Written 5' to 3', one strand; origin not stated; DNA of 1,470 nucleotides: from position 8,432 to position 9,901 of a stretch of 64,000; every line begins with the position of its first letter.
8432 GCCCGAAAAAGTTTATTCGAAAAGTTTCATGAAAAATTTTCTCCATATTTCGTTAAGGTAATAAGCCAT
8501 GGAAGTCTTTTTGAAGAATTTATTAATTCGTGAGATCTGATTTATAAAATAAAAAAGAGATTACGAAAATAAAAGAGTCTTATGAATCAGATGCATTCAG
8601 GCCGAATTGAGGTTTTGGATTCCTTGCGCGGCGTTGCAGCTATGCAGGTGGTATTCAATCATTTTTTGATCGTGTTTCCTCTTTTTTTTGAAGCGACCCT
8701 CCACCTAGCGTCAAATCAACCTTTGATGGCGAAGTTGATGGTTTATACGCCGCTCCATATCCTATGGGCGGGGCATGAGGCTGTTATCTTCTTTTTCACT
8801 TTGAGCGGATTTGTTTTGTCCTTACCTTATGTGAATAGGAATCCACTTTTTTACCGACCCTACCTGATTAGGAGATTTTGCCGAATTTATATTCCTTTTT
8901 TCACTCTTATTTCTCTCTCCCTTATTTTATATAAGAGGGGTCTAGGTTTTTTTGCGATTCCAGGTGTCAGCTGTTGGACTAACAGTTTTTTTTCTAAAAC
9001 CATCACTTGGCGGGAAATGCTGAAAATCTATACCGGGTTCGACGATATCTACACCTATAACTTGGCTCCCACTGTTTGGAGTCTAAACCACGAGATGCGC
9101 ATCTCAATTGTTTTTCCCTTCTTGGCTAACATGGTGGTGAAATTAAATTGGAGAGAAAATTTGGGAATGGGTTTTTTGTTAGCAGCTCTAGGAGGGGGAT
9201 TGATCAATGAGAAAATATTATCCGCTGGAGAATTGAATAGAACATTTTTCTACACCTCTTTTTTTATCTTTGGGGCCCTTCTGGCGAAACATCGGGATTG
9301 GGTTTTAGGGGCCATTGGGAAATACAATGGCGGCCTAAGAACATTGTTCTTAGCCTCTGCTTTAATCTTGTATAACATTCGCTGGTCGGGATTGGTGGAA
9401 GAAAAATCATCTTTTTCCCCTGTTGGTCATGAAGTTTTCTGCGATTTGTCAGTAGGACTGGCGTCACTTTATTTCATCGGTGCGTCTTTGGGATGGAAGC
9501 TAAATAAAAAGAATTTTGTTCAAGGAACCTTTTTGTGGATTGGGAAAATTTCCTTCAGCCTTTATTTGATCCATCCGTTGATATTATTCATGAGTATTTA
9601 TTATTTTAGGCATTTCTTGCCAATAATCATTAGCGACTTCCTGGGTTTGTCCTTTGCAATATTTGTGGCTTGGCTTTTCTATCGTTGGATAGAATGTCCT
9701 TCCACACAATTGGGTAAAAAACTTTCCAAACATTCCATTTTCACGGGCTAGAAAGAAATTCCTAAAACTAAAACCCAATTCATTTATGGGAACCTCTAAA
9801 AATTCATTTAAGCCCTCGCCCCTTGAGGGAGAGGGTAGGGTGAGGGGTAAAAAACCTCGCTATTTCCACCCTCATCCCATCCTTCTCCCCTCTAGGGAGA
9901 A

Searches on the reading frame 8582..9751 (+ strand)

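Call 50: search_protein_families(library=pfam, proteins=[window:8582-9751:+], max_evalue=0.0001)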
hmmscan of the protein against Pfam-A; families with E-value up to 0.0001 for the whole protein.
window:8582-9751:+ (389 aa): 1 family
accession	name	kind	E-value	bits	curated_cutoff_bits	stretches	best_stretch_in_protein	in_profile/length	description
PF01757.29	Acyl_transf_3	-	2.4e-29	102.9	31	1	12-368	4-326/326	Acyltransferase domain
